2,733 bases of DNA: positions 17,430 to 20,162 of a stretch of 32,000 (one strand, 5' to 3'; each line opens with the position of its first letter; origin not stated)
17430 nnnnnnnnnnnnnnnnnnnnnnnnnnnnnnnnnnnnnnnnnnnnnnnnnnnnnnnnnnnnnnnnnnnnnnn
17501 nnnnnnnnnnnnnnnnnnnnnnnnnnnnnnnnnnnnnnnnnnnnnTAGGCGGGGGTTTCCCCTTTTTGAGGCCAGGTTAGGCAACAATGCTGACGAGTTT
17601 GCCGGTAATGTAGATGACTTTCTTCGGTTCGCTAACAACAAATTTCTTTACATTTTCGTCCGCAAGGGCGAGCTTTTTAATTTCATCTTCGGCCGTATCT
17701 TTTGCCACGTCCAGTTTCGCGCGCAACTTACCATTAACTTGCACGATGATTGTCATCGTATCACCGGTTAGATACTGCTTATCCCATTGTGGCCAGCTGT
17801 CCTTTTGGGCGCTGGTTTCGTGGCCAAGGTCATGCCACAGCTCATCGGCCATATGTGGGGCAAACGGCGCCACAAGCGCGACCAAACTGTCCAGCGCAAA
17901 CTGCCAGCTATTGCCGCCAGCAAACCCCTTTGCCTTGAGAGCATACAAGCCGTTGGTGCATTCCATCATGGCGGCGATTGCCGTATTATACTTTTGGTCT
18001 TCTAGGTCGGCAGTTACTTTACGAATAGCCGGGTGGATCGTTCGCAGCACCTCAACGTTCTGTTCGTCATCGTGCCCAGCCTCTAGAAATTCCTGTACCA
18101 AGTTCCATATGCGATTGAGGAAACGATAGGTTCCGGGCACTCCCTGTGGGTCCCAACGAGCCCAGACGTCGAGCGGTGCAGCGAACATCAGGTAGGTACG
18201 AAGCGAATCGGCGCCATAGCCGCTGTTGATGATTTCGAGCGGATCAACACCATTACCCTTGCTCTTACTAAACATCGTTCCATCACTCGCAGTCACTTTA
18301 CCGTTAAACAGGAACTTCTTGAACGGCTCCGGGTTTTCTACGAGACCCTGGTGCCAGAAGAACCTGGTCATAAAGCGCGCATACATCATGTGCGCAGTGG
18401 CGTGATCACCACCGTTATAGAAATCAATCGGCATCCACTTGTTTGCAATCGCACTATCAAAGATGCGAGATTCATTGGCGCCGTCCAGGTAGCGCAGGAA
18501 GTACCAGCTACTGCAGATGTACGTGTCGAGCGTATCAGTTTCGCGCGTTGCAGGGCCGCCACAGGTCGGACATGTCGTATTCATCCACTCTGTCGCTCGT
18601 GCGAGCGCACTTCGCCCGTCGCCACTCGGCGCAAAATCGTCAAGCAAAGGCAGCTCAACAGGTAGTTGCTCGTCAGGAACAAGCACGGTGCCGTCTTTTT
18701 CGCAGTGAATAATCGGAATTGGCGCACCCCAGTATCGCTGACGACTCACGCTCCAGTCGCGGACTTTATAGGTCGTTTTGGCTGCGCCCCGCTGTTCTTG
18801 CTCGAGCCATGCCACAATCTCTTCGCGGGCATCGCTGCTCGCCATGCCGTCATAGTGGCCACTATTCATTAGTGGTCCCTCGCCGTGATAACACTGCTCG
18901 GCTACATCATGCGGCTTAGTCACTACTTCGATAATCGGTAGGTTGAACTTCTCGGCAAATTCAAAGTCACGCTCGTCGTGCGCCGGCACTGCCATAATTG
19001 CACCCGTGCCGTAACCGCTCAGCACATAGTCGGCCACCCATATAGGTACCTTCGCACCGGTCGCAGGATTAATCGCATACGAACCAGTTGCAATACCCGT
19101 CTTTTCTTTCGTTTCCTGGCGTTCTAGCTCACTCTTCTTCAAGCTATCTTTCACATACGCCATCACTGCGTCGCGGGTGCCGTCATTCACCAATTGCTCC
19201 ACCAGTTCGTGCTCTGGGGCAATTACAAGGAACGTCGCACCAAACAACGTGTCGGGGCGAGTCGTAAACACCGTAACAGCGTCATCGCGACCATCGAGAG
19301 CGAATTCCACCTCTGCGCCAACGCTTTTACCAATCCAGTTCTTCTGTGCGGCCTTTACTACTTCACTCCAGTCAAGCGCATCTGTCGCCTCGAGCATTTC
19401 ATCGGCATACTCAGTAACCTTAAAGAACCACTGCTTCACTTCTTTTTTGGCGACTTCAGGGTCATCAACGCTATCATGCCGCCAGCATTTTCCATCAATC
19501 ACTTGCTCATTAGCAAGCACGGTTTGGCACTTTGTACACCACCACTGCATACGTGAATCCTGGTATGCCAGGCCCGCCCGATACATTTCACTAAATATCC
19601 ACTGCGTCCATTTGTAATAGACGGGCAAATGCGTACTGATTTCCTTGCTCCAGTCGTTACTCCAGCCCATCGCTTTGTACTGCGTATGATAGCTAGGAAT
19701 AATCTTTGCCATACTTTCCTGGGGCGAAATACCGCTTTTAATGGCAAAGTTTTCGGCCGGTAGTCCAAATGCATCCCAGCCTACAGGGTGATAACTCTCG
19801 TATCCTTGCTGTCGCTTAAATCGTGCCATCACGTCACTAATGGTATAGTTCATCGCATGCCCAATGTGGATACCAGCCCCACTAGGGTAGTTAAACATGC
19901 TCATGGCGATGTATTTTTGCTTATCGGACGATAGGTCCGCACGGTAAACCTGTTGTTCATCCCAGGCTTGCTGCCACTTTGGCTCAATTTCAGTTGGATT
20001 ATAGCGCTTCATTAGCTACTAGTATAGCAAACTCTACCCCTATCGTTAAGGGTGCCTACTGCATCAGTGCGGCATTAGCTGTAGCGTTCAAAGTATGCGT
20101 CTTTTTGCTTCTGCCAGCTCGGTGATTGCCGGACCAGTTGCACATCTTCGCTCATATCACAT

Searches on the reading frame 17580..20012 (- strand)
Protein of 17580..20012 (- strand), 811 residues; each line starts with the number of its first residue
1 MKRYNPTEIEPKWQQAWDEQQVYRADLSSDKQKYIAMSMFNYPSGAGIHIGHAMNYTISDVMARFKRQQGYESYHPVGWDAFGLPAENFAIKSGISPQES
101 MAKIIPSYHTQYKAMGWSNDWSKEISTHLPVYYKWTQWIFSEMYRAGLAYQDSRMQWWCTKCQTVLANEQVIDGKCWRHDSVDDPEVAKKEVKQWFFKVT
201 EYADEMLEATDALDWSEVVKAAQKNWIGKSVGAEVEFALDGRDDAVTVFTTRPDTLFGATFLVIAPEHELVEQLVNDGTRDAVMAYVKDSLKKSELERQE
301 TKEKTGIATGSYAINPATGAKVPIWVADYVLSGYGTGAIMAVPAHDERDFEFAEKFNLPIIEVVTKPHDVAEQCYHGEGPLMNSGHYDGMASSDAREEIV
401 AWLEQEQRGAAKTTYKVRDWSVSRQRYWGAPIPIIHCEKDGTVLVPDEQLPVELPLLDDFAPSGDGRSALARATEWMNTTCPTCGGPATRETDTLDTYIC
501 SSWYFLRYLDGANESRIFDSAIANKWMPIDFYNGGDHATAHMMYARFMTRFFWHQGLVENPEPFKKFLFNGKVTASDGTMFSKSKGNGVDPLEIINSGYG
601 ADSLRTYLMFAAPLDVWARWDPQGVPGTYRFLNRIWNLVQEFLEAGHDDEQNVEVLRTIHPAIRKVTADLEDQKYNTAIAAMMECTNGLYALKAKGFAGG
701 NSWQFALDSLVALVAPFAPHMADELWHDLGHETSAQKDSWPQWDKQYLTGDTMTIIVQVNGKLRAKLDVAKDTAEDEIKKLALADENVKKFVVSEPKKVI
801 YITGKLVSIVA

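Call 13: find_related_loci(query=window:17580-20012:-, collection=genome_contigs, flank=6000)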
Query window:17580-20012:- (811 aa) in genome_contigs; peptide patterns used: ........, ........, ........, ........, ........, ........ (x = any residue, [..] = any of these).
599 stretches matched a pattern (row limit reached: there are more); 589 encode a relative of the query (tblastn E <= 1e-3); the best 80 are kept; 80 distinct loci.
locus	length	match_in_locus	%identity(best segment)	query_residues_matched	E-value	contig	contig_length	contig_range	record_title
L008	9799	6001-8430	87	1-810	0e+0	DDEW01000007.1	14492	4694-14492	MAG TPA_asm: Candidatus Saccharibacteria bacterium UBA1944 UBA1944_contig_22481, whole genome shotgun sequence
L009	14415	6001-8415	74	1-808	0e+0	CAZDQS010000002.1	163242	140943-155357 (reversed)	MAG TPA_asm: uncultured Candidatus Saccharibacteria bacterium isolate SRP144015_co1_47 genome assembly, contig: NODE_46_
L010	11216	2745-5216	72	1-810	0e+0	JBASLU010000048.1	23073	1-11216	MAG: Candidatus Saccharimonadales bacterium isolate MFD12109_ilm_asm_bin39 k127_107803, whole genome shotgun sequence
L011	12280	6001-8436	73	1-810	0e+0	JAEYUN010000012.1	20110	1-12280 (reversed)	MAG: Candidatus Parcubacteria bacterium isolate OH_CBlB_171 k127_1919992, whole genome shotgun sequence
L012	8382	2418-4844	71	1-811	0e+0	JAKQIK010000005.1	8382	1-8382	MAG: bacterium isolate USDE_metabat.8_sub k141_756315, whole genome shotgun sequence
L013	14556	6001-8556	69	1-810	0e+0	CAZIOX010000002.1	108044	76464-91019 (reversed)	MAG TPA_asm: uncultured Candidatus Saccharibacteria bacterium isolate SRP285395_co1_272 genome assembly, contig: NODE_15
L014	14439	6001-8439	70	1-811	0e+0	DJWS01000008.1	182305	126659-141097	MAG TPA_asm: Candidatus Saccharibacteria bacterium UBA6224 UBA6224_contig_7039, whole genome shotgun sequence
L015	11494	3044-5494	69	1-810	0e+0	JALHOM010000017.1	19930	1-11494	MAG: Candidatus Saccharibacteria bacterium isolate bin.149_sub c_000000011116, whole genome shotgun sequence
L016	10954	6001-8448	68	1-810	0e+0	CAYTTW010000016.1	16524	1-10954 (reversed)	MAG TPA_asm: uncultured Candidatus Saccharibacteria bacterium isolate SRP200132_co1_589 genome assembly, contig: NODE_60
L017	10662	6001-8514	68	1-810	0e+0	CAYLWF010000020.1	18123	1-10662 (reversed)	MAG TPA_asm: uncultured Candidatus Saccharibacteria bacterium isolate SRP135725_co2_488 genome assembly, contig: k141_49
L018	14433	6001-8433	69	2-810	0e+0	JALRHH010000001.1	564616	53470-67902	MAG: Candidatus Saccharimonadia bacterium isolate MYJ.17 NODE_1_length_564616_cov_19.245983, whole genome shotgun sequen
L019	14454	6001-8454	67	1-810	0e+0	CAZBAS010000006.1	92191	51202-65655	MAG TPA_asm: uncultured Candidatus Saccharibacteria bacterium isolate SRP278252_co1_116 genome assembly, contig: NODE_25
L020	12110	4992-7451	67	1-810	0e+0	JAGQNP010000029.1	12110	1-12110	MAG: Candidatus Saccharibacteria bacterium isolate HKST-UBA71 NODE_29_length_12110_cov_3.002576, whole genome shotgun se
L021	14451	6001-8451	68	1-810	0e+0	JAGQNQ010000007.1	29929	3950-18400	MAG: Candidatus Saccharibacteria bacterium isolate HKST-UBA72 NODE_7_length_29929_cov_3.440573, whole genome shotgun seq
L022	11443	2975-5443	67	1-810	0e+0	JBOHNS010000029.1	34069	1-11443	MAG: Candidatus Saccharimonadales bacterium isolate TC-S_metabat2.bin.86 k127_2049278, whole genome shotgun sequence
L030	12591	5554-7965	64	1-810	0e+0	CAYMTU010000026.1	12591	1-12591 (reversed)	MAG TPA_asm: uncultured Candidatus Saccharibacteria bacterium isolate SRP286056_co2_537 genome assembly, contig: NODE_82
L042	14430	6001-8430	58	1-811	0e+0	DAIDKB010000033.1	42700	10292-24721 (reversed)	MAG TPA_asm: bacterium isolate clean398 k141_1217520, whole genome shotgun sequence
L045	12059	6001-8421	55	1-810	0e+0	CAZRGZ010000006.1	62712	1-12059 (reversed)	MAG TPA_asm: uncultured Candidatus Saccharibacteria bacterium isolate SRP144015_co1_121 genome assembly, contig: NODE_25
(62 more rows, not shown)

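Call 78: search_protein_families(library=pfam, proteins=[L045:11570-11965:-, L014:8443-8841:-, L042:8434-8910:-, L030:7968-8474:-], max_evalue=0.1)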
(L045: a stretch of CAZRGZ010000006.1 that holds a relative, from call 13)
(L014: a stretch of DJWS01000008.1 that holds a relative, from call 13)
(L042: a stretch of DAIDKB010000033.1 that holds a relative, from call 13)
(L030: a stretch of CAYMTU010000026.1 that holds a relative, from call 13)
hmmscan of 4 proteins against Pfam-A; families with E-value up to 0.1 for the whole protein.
L045:11570-11965:- (131 aa): 0 families

L014:8443-8841:- (132 aa): 2 families
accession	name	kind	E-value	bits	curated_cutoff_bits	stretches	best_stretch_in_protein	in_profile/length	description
PF09954.14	DUF2188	-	0.005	17.4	22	1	79-104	33-59/62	Uncharacterized protein conserved in bacteria (DUF2188)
PF22562.2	UBA_7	-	0.057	13.8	27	0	25-49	9-34/48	UBA-like domain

L042:8434-8910:- (158 aa): 0 families

L030:7968-8474:- (168 aa): 0 families
